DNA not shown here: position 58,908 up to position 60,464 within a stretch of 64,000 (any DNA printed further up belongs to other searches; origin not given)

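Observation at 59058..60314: Enolase-like gene with substitutions at several canonical catalytic/metal-binding positions, adjacent to the T3SS secretin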

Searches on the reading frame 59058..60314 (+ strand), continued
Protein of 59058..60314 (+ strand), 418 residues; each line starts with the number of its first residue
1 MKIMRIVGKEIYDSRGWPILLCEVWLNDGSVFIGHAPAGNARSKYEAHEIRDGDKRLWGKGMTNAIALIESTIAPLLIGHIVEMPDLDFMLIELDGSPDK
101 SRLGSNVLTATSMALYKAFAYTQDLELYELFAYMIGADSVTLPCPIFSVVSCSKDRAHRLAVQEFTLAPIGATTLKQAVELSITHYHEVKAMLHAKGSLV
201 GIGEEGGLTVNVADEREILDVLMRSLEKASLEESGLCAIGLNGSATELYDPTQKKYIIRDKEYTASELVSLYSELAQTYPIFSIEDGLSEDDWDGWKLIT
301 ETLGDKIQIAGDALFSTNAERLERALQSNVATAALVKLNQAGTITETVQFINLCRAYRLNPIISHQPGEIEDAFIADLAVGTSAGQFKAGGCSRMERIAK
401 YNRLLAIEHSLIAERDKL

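Call 12: find_encoding_contigs(protein=P0001, flank=10000, max_places=3)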
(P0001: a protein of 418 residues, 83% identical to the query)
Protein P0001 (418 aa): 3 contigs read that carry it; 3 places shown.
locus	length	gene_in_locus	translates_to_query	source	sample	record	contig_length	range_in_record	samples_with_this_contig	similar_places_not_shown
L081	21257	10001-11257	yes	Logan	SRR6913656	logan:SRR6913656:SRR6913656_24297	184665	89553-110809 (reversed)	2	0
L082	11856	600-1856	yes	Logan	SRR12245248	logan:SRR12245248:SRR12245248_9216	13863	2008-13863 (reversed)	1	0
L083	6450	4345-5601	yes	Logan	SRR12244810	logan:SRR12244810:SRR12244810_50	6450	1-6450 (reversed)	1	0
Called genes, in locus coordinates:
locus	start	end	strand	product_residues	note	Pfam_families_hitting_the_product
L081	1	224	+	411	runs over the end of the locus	PF00085:Thioredoxin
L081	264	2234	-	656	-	PF03030:H_PPase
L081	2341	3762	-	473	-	PF08245:Mur_ligase_M, PF02875:Mur_ligase_C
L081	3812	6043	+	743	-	-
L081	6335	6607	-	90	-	-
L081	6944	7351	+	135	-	-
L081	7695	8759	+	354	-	PF13529:Peptidase_C39_2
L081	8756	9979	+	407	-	-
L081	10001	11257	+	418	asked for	PF03952:Enolase_N, PF00113:Enolase_C, PF13378:MR_MLE_C (weak)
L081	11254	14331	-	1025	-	PF03958:Secretin_N, PF00263:Secretin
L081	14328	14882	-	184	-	-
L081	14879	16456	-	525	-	PF11104:PilM_2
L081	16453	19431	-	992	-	PF03958:Secretin_N, PF00263:Secretin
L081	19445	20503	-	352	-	PF11356:T2SSC (weak)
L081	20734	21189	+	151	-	-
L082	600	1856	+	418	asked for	PF03952:Enolase_N, PF00113:Enolase_C, PF13378:MR_MLE_C (weak)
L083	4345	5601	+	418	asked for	PF03952:Enolase_N, PF00113:Enolase_C, PF13378:MR_MLE_C (weak)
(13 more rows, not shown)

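Call 18: find_encoding_contigs(protein=P0010, flank=10000, max_places=2)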
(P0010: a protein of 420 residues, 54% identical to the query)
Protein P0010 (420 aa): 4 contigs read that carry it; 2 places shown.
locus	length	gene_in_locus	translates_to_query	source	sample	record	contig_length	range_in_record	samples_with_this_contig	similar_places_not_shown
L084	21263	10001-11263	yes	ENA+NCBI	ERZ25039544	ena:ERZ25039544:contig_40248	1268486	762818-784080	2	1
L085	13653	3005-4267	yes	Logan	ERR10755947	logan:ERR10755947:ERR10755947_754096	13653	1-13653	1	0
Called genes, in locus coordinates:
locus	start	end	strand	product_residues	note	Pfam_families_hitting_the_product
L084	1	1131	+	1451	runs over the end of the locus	-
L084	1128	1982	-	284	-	-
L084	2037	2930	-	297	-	-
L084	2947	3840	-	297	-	-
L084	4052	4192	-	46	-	-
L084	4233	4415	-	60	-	-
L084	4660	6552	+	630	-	-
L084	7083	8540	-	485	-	PF01266:DAO (faint), PF07992:Pyr_redox_2, PF13454:NAD_binding_9, PF13738:Pyr_redox_3, PF13434:Lys_Orn_oxgnase (weak)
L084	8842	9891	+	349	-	PF13529:Peptidase_C39_2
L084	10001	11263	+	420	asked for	PF03952:Enolase_N, PF00113:Enolase_C, PF13378:MR_MLE_C (weak)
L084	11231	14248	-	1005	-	PF03958:Secretin_N, PF00263:Secretin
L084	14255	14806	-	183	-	-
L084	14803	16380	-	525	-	PF11104:PilM_2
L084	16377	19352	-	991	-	PF03958:Secretin_N, PF00263:Secretin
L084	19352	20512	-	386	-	PF11356:T2SSC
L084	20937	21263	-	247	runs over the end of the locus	PF00005:ABC_tran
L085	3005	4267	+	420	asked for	PF03952:Enolase_N, PF00113:Enolase_C, PF13378:MR_MLE_C (weak)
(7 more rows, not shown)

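Call 19: find_encoding_contigs(protein=P0002, flank=10000, max_places=2)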
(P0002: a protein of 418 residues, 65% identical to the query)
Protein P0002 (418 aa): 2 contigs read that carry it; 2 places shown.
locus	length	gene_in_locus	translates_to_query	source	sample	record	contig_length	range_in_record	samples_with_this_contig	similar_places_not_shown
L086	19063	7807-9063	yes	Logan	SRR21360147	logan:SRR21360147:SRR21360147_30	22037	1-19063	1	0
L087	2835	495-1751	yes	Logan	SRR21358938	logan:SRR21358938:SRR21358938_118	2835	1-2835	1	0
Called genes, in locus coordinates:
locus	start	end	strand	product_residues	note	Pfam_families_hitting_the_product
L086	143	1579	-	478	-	PF08245:Mur_ligase_M, PF02875:Mur_ligase_C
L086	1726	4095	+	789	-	-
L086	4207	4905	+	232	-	-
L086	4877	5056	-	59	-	-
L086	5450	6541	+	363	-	PF12385:Peptidase_C70 (weak), PF13529:Peptidase_C39_2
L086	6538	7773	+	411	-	-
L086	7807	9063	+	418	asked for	PF03952:Enolase_N, PF00113:Enolase_C, PF13378:MR_MLE_C (weak)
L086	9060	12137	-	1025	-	PF21305:type_II_gspD_N0 (faint), PF03958:Secretin_N, PF00263:Secretin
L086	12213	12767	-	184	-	-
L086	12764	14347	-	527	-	PF11104:PilM_2 (weak)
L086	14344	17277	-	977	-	PF21305:type_II_gspD_N0 (faint), PF03958:Secretin_N (weak), PF00263:Secretin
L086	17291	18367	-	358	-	PF11356:T2SSC (weak)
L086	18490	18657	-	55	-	-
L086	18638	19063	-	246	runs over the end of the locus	PF00005:ABC_tran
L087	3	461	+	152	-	?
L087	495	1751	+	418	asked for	PF03952:Enolase_N, PF00113:Enolase_C, PF13378:MR_MLE_C (weak)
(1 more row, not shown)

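Call 20: find_encoding_contigs(protein=P0009, flank=10000, max_places=2)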
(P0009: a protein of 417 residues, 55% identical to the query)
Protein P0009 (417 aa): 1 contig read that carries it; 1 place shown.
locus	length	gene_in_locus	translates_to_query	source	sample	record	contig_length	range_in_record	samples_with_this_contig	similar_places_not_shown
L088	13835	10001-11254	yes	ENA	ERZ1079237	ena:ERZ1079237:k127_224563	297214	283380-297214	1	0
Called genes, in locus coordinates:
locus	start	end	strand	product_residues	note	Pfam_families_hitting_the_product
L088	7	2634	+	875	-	PF00675:Peptidase_M16, PF05193:Peptidase_M16_C, PF00675:Peptidase_M16, PF05193:Peptidase_M16_C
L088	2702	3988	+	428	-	PF01946:Thi4 (weak), PF00890:FAD_binding_2, PF01266:DAO, PF07992:Pyr_redox_2 (weak), PF12831:FAD_oxidored (weak)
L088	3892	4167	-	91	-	-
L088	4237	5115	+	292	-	PF00730:HhH-GPD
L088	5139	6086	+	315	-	-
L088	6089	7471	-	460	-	PF00875:DNA_photolyase, PF03441:FAD_binding_7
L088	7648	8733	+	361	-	PF13529:Peptidase_C39_2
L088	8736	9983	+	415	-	-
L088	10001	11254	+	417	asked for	PF03952:Enolase_N, PF00113:Enolase_C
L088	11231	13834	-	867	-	?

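Call 38: find_encoding_contigs(protein=P0021, flank=8000, max_places=1)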
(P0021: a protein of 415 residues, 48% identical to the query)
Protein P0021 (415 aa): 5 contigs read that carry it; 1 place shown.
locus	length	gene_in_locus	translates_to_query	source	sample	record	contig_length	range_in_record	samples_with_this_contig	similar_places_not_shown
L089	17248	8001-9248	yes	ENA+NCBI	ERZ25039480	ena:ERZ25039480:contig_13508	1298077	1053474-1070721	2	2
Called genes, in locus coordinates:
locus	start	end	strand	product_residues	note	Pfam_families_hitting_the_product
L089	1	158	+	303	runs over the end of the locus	PF24814:WD40_Prp19 (weak), PF23381:Beta-prop_IFT122_1st (faint), PF25174:Beta-prop_THOC3, PF25175:Beta-prop_WDR5, PF23414:Beta-prop_EML_2 (weak)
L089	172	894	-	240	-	PF06966:DUF1295, PF02544:Steroid_dh, PF04191:PEMT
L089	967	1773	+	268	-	PF00730:HhH-GPD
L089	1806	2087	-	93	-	PF08780:NTase_sub_bind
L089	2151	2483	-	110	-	PF22600:MTPAP-like_central, PF01909:NTP_transf_2, PF18765:Polbeta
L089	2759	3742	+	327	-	PF00443:UCH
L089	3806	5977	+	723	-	PF10101:DUF2339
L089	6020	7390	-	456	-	PF00875:DNA_photolyase, PF03441:FAD_binding_7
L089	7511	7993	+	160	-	PF03073:TspO_MBR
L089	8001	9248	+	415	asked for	PF03952:Enolase_N, PF00113:Enolase_C, PF13378:MR_MLE_C (weak), PF07476:MAAL_C (weak)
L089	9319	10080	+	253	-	-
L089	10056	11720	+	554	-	PF02683:DsbD_TM, PF13386:DsbD_2 (weak), PF00578:AhpC-TSA, PF08534:Redoxin, PF13905:Thioredoxin_8, PF17991:Thioredoxin_10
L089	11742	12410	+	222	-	-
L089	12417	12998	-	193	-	PF10988:DUF2807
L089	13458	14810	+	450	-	PF00474:SSF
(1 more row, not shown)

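Call 39: find_encoding_contigs(protein=P0004, flank=8000, max_places=1)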
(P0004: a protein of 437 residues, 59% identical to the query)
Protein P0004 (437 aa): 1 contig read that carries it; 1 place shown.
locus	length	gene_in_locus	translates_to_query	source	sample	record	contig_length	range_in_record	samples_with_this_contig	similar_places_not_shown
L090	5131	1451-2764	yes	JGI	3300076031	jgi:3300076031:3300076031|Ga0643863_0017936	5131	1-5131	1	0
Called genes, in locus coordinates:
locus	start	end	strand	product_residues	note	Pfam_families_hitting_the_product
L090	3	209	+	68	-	?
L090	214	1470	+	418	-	-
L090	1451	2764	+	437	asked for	PF03952:Enolase_N, PF00113:Enolase_C, PF13378:MR_MLE_C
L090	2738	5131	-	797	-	?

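Call 46: predict_structure(alignment_id=A1)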
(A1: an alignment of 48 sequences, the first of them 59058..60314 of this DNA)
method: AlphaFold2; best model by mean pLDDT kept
length: 418 residues; sequences in the alignment: 48
mean_pLDDT: 92.0   pTM: 0.91
mean pLDDT of the five models: 92.0, 91.5, 91.2, 89.3, 89.2
residues with pLDDT >= 90: 327; 70-90: 74; 50-70: 17; < 50: 0
segments of 3 or more residues with pLDDT < 50: none
pLDDT, mean of each block of 10 residues (from residue 1): 97 89 98 87 86 89 96 98 97 95 95 98 97 92 95 75 94 91 94 92 89 92 88 78 93 92 96 96 96 96 96 93 89 94 95 93 82 94 94 88 95 77
secondary structure, 60 per line:
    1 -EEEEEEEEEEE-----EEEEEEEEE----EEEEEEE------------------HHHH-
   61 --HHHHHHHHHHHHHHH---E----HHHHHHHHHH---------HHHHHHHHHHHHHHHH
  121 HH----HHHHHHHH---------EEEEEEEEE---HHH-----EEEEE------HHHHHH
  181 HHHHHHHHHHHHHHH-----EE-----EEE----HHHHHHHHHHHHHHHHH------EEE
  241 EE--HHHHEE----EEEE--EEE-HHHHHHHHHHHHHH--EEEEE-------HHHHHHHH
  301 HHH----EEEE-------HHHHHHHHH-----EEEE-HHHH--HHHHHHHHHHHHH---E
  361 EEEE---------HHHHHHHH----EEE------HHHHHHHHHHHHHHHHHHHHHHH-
elements in order: E2-12 E18-26 E31-37 H56-59 H63-77 H86-95 H105-122 H127-134 E144-152 E164-168 H175-195 E208-210 H215-231 E238-242 H245-248 E255-258 E261-263 H265-278 E281-285 H293-303 E308-311 H319-327 E333-336 H338-341 H344-356 E360-364 H374-381 E386-388 H395-417

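Call 49: fold_search(model_id=the predicted structure, library=pdb)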
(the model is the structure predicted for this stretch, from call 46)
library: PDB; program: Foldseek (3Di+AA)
matches with E <= 10: 1401; with E <= 0.001: 598
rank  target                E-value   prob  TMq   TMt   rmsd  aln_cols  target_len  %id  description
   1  1e9i_D                7.4e-48  1.00  0.92  0.89   2.1       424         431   39  Enolase from E.coli (released 2001-03-15)
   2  2fym_D                9.4e-48  1.00  0.93  0.91   2.1       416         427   40  Crystal structure of E. coli enolase complexed with the minimal binding segment of RNase E. (released 2006-02-28)
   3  6bfy_B                9.4e-48  1.00  0.92  0.88   2.2       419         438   40  Crystal structure of enolase from Escherichia coli with bound 2-phosphoglycerate substrate (released 2018-10-31)
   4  6bfz_D                1.4e-47  1.00  0.94  0.89   1.9       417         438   40  Crystal structure of enolase from E. coli with a mixture of apo form, substrate, and product form (released 2018-10-31)
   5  6bfy_A                1.5e-47  1.00  0.91  0.87   2.2       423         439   39  Crystal structure of enolase from Escherichia coli with bound 2-phosphoglycerate substrate (released 2018-10-31)
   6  6bfy_F                1.7e-47  1.00  0.93  0.89   2.0       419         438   40  Crystal structure of enolase from Escherichia coli with bound 2-phosphoglycerate substrate (released 2018-10-31)
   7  5ohg_B                1.9e-47  1.00  0.91  0.88   2.2       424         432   39  enolase in complex with RNase E (released 2017-07-26)
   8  6d3q_C                2.8e-47  1.00  0.93  0.89   1.8       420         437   39  Crystal structure of Escherichia coli enolase complexed with a natural inhibitor SF2312. (released 2019-11-27)
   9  8w21_A                4.0e-47  1.00  0.90  0.90   2.2       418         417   39  Crystal Structure of Enolase from Chlamydia trachomatis (P43212 Form) (released 2024-03-13)
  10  1iyx_A                4.5e-47  1.00  0.92  0.89   2.1       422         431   37  Crystal structure of enolase from Enterococcus hirae (released 2003-07-29)
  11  6npf_D                5.7e-47  1.00  0.93  0.90   1.8       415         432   40  Structure of E.coli enolase in complex with an analog of the natural product SF-2312 metabolite. (released 2019-11-27)
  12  7cll_C                6.0e-47  1.00  0.91  0.89   2.2       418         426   39  Mycobacterium tubeculosis enolase in complex with 2-Phosphoglycerate (released 2021-07-28)
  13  5ohg_A                7.7e-47  1.00  0.91  0.88   2.2       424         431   39  enolase in complex with RNase E (released 2017-07-26)
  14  7clk                  1.0e-46  1.00  0.91  0.90   2.1       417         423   39  Mycobacterium tuberculosis enolase in complex with alternate 2-phosphoglycerate (released 2022-01-26)
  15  4a3r_A                1.2e-46  1.00  0.92  0.90   2.1       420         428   38  Crystal structure of Enolase from Bacillus subtilis. (released 2012-08-15)
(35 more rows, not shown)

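Call 51: find_encoding_contigs(protein=P0008, flank=10000, max_places=1)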
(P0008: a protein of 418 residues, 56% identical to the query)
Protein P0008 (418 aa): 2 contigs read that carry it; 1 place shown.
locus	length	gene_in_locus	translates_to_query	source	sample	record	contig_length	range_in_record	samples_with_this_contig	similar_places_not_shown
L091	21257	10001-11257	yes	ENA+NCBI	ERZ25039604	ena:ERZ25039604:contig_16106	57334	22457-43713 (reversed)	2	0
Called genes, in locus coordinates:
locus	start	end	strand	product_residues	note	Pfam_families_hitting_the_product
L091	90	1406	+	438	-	PF07498:Rho_N (weak), PF07497:Rho_RNA_bind, PF00006:ATP-synt_ab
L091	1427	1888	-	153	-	PF00186:DHFR_1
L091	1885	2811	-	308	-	PF00303:Thymidylat_synt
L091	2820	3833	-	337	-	PF00814:TsaD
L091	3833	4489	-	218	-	-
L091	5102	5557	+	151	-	PF01668:SmpB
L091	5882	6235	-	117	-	PF13744:HTH_37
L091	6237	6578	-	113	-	PF05973:Gp49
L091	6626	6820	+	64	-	-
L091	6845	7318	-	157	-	PF00875:DNA_photolyase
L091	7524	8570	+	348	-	PF13529:Peptidase_C39_2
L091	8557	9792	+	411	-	-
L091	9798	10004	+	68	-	PF03073:TspO_MBR (weak)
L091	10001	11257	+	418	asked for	PF03952:Enolase_N, PF00113:Enolase_C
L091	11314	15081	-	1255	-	PF12796:Ank_2, PF00023:Ank, PF12796:Ank_2, PF13637:Ank_4, PF13857:Ank_5, PF12796:Ank_2, PF12796:Ank_2, PF25171:Beta-prop_WDR36-Utp21_1st, +30 more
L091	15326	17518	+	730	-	PF05048:NosD (weak)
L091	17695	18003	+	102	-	PF17164:DUF5122 (faint)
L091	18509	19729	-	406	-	PF25174:Beta-prop_THOC3 (faint), PF23381:Beta-prop_IFT122_1st (faint), PF23414:Beta-prop_EML_2 (faint), PF13540:RCC1_2 (faint), PF14312:FG-GAP_2 (faint), PF17785:PUA_3 (faint)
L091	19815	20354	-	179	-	PF01609:DDE_Tnp_1 (weak)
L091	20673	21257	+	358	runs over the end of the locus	-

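Call 55: find_encoding_contigs(protein=P0014, flank=10000, max_places=1)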
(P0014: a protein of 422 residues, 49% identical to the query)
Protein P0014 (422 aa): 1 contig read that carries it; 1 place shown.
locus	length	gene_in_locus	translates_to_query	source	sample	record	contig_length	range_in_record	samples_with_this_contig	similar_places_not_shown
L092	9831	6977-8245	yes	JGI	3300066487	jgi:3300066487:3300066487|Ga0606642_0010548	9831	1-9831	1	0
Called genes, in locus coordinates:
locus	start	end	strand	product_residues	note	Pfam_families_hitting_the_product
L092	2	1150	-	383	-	?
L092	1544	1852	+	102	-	PF03091:CutA1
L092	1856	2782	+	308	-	PF00730:HhH-GPD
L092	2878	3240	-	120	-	-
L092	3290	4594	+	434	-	-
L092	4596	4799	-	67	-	-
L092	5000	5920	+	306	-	PF13606:Ank_3 (faint), PF13857:Ank_5 (faint), PF00023:Ank (faint), PF12796:Ank_2, PF13637:Ank_4, PF12796:Ank_2 (weak)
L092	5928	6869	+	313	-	PF12796:Ank_2, PF13606:Ank_3 (faint), PF13857:Ank_5 (weak), PF12796:Ank_2, PF00023:Ank (weak), PF13637:Ank_4 (weak)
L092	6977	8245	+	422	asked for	PF03952:Enolase_N, PF00113:Enolase_C, PF13378:MR_MLE_C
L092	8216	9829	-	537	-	?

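Call 56: find_encoding_contigs(protein=P0003, flank=10000, max_places=1)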
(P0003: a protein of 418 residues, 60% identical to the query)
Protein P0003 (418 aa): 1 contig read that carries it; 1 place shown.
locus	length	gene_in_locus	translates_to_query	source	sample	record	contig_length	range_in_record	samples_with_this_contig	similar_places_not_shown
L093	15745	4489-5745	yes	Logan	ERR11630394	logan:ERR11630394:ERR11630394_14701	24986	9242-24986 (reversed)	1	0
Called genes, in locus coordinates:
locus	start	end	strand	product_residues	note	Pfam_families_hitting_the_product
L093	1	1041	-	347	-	?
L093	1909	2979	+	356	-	PF13529:Peptidase_C39_2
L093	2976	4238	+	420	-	-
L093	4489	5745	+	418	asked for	PF03952:Enolase_N, PF00113:Enolase_C, PF13378:MR_MLE_C (weak)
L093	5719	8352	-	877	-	PF03958:Secretin_N, PF00263:Secretin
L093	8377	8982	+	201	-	-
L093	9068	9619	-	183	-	-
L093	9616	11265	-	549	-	PF11104:PilM_2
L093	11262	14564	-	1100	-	PF21305:type_II_gspD_N0 (weak), PF03958:Secretin_N (weak), PF00263:Secretin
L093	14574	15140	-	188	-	-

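Call 64: find_encoding_contigs(protein=window:59058-60314:+, flank=2000, max_places=2)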
Protein window:59058-60314:+ (418 aa): 1 contig read that carries it; 1 place shown.
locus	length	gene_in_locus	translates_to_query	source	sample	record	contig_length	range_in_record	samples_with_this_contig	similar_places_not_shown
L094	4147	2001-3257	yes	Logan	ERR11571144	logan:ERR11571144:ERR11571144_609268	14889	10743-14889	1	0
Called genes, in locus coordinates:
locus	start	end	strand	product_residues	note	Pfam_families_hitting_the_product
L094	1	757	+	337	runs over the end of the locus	PF13529:Peptidase_C39_2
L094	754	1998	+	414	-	-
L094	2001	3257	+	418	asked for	PF03952:Enolase_N, PF00113:Enolase_C, PF13378:MR_MLE_C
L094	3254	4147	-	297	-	?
